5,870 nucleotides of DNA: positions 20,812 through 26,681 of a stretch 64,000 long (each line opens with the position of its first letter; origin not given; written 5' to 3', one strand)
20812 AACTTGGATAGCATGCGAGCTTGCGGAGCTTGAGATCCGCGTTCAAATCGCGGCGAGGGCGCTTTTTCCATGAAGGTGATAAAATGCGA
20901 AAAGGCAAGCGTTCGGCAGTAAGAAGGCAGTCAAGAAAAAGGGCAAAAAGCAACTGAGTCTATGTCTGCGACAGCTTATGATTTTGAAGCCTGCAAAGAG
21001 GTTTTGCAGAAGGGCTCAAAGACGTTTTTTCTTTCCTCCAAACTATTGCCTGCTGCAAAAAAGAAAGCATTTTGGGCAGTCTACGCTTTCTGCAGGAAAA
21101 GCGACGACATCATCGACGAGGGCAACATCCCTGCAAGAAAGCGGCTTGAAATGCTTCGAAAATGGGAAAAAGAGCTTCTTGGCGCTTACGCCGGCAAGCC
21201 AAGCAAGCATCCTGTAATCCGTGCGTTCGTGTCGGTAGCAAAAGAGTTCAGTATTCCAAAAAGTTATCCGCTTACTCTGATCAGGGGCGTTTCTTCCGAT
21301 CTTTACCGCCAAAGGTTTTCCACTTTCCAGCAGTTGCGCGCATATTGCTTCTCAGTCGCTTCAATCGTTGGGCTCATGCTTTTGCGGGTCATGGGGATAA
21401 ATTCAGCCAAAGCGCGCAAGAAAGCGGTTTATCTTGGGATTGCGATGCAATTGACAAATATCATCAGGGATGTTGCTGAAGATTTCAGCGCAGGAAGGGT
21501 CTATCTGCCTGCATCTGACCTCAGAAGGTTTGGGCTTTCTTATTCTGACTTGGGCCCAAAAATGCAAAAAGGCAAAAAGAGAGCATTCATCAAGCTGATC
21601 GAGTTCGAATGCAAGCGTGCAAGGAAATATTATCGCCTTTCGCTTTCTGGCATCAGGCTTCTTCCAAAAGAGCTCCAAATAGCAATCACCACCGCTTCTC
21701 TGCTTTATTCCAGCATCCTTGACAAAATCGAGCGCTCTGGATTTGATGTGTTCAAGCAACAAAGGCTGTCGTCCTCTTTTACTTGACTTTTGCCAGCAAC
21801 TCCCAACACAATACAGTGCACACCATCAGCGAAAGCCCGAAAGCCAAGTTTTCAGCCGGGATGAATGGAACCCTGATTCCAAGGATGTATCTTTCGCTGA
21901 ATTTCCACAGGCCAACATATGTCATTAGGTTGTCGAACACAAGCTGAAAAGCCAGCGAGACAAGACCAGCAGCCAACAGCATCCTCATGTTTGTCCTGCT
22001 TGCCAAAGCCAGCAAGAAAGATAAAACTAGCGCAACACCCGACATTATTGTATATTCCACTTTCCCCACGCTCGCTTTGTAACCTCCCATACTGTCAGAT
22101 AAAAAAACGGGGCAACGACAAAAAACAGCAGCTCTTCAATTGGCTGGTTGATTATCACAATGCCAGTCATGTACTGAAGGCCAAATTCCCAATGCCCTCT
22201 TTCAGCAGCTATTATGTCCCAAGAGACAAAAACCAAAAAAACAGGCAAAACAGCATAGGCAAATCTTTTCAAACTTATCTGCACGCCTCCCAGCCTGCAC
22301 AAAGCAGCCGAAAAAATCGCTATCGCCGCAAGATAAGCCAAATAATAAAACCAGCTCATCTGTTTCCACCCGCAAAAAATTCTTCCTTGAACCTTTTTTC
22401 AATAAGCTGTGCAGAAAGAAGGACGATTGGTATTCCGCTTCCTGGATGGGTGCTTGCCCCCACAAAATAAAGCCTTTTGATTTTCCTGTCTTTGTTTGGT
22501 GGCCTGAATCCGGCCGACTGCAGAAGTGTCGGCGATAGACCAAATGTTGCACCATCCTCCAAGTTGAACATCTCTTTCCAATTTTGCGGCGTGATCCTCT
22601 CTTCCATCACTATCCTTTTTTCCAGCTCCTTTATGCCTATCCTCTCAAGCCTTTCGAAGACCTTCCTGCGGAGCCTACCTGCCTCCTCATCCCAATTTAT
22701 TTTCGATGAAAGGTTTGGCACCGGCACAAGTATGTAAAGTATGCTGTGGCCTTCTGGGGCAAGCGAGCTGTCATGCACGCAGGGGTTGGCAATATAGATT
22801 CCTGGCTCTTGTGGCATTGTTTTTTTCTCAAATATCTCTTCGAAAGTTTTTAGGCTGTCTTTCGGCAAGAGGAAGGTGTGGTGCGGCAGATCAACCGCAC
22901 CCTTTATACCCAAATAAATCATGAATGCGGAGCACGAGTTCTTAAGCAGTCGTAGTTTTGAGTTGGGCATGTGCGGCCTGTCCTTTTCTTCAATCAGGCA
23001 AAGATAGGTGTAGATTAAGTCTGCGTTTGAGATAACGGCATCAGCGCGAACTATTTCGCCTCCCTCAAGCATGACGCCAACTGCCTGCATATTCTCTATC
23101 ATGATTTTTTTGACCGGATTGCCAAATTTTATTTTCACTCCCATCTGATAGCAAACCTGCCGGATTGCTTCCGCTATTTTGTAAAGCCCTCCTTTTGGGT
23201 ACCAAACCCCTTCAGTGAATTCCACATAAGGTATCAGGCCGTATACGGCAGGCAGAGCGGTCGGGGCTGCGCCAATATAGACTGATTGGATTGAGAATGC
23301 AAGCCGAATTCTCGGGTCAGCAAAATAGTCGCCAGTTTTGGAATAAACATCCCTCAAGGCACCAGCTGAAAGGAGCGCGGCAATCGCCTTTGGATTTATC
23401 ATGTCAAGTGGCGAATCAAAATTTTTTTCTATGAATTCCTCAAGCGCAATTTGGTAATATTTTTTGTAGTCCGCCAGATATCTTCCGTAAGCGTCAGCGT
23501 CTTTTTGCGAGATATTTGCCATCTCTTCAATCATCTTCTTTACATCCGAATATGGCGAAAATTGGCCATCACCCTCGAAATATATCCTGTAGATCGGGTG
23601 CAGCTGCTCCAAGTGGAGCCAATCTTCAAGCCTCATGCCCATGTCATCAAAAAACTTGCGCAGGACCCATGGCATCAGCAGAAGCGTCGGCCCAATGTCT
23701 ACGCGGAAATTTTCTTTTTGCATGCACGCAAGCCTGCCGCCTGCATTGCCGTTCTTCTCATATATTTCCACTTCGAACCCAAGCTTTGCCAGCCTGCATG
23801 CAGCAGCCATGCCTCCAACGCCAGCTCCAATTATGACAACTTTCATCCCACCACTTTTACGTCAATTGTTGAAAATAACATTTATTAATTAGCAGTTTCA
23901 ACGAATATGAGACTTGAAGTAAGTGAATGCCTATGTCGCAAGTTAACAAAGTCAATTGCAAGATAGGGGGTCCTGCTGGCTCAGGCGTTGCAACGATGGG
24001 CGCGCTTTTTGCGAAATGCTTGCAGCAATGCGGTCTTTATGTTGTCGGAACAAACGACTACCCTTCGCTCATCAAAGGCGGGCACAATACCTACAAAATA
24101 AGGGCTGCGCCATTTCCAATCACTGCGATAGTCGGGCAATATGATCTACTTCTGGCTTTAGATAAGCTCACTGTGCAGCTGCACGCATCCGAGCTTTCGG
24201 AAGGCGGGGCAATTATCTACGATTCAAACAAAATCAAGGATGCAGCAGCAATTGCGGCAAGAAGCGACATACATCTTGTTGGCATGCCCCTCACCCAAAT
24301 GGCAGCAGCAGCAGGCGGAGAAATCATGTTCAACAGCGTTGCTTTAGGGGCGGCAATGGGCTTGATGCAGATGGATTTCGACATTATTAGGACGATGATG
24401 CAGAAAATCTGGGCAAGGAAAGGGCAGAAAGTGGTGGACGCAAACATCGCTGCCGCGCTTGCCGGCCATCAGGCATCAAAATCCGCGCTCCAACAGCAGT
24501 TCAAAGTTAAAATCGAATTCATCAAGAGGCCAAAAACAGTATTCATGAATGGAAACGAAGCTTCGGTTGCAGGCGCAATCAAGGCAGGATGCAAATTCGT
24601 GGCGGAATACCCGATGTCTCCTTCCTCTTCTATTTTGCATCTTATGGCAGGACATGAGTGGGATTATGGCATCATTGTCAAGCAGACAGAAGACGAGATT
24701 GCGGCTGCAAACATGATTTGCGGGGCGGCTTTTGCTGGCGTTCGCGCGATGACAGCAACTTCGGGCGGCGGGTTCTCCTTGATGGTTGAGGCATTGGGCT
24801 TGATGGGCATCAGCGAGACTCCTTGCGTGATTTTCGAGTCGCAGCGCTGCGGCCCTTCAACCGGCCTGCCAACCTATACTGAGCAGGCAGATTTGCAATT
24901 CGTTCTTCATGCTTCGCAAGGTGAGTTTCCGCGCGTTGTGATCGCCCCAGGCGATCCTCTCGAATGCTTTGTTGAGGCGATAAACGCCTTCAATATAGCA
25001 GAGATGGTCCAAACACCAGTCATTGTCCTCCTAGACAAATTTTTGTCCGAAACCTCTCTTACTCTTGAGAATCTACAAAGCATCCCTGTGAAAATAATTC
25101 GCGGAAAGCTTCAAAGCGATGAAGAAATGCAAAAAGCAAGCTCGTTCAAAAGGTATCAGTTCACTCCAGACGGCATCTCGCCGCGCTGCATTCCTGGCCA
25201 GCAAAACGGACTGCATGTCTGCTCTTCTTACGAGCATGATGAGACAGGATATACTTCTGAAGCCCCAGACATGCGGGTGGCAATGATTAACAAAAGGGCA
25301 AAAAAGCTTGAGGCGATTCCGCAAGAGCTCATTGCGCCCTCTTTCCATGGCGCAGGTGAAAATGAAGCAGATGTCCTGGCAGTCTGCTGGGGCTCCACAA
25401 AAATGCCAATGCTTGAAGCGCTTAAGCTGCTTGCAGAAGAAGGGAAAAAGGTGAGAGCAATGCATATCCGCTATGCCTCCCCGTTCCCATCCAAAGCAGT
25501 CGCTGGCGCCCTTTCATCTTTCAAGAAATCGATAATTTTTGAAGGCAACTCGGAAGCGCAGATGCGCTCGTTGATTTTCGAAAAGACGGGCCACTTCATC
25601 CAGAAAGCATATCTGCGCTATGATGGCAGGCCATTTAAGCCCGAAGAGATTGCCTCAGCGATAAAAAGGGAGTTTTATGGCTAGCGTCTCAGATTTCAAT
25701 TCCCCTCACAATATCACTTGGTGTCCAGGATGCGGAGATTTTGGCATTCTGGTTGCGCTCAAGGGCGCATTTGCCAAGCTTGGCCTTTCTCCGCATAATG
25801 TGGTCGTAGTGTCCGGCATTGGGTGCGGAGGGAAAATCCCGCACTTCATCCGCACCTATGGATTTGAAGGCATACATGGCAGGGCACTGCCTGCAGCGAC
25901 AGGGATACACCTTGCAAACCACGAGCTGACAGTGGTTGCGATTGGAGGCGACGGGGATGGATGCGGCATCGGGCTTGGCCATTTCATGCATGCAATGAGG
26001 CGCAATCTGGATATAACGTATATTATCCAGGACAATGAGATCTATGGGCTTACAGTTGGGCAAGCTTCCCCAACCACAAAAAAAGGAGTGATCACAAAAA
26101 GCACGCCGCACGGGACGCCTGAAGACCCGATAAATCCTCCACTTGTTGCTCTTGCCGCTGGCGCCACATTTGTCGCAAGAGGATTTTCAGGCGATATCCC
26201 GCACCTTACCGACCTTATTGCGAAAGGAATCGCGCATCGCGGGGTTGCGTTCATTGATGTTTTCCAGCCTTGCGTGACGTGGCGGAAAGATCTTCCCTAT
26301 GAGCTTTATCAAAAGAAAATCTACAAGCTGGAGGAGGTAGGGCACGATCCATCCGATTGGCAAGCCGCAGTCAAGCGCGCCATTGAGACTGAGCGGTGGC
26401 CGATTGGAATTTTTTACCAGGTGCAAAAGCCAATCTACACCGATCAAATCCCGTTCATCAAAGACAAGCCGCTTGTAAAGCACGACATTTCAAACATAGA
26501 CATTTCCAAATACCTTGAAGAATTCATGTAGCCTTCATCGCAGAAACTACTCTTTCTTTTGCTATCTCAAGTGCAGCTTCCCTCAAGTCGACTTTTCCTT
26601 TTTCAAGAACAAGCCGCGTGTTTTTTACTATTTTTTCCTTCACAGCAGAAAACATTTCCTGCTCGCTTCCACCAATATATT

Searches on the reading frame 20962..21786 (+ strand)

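Call 79: search_protein_families(library=pfam, proteins=[window:20962-21786:+], max_evalue=0.001)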
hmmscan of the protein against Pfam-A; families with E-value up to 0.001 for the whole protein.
window:20962-21786:+ (274 aa): 1 family
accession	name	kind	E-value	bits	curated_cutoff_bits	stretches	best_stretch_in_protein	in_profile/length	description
PF00494.24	SQS_PSY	-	8.3e-74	249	26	1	15-271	1-259/263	Squalene/phytoene synthase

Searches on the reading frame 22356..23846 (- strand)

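Call 14: search_protein_families(library=pfam, proteins=[window:22356-23846:-], max_evalue=0.001)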
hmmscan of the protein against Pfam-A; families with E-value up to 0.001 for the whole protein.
window:22356-23846:- (496 aa): 9 families
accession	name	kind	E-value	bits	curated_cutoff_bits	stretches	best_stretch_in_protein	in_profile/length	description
PF01593.30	Amino_oxidase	-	3.1e-28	99.7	19.8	1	11-479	2-435/443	Flavin containing amine oxidoreductase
PF13450.12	NAD_binding_8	-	2.9e-13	50.3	21.9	1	5-66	1-65/68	NAD(P)-binding Rossmann-like domain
PF01266.30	DAO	-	1.3e-10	41.8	27.9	1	2-36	1-35/353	FAD dependent oxidoreductase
PF07992.20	Pyr_redox_2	-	6.8e-09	36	26.1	1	1-35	1-35/291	Pyridine nucleotide-disulphide oxidoreductase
PF03486.20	HI0933_like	-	2.4e-07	30.9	50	1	2-39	2-39/244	HI0933-like protein Rossmann domain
PF01134.28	GIDA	-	1.4e-05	24.8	22.1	1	2-42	1-41/391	Glucose inhibited division protein A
PF00890.30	FAD_binding_2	-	5.7e-05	22.9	20.4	1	3-41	2-40/414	FAD binding domain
PF12831.13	FAD_oxidored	-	9.5e-05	22.3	27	1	3-39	2-38/416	FAD dependent oxidoreductase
PF01262.27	AlaDh_PNT_C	-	0.00012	22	23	1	2-41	30-69/214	Alanine dehydrogenase/PNT, C-terminal domain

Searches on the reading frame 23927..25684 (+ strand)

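Call 14: search_protein_families(library=pfam, proteins=[window:23927-25684:+], max_evalue=0.001)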
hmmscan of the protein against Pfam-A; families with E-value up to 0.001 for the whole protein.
window:23927-25684:+ (585 aa): 4 families
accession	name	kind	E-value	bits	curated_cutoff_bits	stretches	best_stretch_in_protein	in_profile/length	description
PF01855.24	POR_N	-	9.6e-55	186.3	27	1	216-447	2-222/231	Pyruvate flavodoxin/ferredoxin oxidoreductase, thiamine diP-bdg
PF01558.24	POR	-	8.1e-35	120.9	27.4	1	17-181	1-172/173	Pyruvate ferredoxin/flavodoxin oxidoreductase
PF17147.9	PFOR_II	-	1.3e-06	29.2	27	1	481-556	1-76/102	Pyruvate:ferredoxin oxidoreductase core domain II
PF02780.25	Transketolase_C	-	0.00046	20.5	25.9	1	480-542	9-71/124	Transketolase, C-terminal domain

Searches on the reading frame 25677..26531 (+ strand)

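Call 14: search_protein_families(library=pfam, proteins=[window:25677-26531:+], max_evalue=0.001)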
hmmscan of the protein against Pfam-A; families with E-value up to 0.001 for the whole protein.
window:25677-26531:+ (284 aa): 2 families
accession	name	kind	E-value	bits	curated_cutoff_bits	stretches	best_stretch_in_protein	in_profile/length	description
PF02775.26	TPP_enzyme_C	-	3.4e-29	102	21.9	1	54-195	18-151/151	Thiamine pyrophosphate enzyme, C-terminal TPP binding domain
PF12367.13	PFO_beta_C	-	1.1e-18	67.4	24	1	199-262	1-65/66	Pyruvate ferredoxin oxidoreductase beta subunit C terminal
